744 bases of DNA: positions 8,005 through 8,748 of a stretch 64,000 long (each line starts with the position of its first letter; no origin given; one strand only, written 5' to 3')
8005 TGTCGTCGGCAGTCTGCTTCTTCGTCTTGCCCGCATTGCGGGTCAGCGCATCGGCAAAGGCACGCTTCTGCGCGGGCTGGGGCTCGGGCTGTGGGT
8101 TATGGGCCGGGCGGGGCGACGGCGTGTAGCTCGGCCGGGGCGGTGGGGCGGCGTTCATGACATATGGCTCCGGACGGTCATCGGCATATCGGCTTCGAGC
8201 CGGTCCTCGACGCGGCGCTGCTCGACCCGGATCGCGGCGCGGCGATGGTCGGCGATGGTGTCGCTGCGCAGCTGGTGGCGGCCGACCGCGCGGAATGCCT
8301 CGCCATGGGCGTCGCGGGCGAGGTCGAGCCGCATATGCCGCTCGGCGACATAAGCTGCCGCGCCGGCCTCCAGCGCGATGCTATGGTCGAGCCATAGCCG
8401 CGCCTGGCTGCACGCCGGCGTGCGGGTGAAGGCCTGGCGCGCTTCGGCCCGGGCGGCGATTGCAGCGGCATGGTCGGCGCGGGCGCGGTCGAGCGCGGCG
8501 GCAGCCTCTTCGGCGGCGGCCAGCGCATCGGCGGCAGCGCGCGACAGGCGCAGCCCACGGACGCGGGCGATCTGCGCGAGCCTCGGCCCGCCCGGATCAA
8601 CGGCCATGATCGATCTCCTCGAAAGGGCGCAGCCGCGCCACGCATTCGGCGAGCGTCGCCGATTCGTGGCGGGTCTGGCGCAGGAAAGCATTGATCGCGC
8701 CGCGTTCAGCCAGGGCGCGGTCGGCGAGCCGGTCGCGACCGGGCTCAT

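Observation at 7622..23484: Complete injectisome with an unusual gene order and no recognisable gatekeeper, tip or translocon genes in the window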

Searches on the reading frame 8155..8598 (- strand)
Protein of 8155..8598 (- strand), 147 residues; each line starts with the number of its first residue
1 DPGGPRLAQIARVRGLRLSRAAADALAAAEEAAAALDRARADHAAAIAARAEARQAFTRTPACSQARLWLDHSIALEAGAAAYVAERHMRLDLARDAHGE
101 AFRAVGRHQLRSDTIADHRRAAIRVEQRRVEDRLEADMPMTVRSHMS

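Call 6: search_protein_families(library=pfam, proteins=[window:8155-8598:-], max_evalue=0.01)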
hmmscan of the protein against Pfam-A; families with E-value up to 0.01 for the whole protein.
window:8155-8598:- (147 aa): 0 families

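Call 57: search_protein_families(library=ncbifam, proteins=[window:8155-8598:-], max_evalue=0.1)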
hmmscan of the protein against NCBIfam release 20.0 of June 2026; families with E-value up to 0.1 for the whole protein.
window:8155-8598:- (147 aa): 0 families

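Call 65: search_solved_structures(query=A3, max_evalue=10)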
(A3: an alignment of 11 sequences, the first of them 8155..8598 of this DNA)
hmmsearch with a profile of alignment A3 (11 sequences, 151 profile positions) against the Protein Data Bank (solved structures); distinct sequences matched with E-value up to 10: 10.
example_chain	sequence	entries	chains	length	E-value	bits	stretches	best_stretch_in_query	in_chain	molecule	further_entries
1ujw_B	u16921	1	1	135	0.042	17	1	6-56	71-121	Colicin E3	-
3tul_A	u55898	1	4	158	0.065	16.4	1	19-120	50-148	Cell invasion protein sipB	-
6sny_A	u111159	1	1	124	0.065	16.4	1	40-95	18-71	Synthetic EPCR binding protein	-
2ysu_B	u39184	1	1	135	0.084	16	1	7-55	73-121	Colicin-E2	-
1pl5_A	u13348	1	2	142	0.27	14.4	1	80-142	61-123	Regulatory protein SIR4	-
1nyh_A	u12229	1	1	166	0.38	13.9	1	80-142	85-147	Regulatory protein SIR4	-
3cqg_A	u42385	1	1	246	1.2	12.3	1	41-106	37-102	Nuclear pore complex protein Nup107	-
3cqc_A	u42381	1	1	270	1.4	12.1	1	42-106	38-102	Nuclear pore complex protein Nup107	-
3i4r_A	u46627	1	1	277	1.5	12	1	42-106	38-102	Nuclear pore complex protein Nup107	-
7tbj_T1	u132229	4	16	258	3.7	10.7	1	42-106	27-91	NUP107 CTD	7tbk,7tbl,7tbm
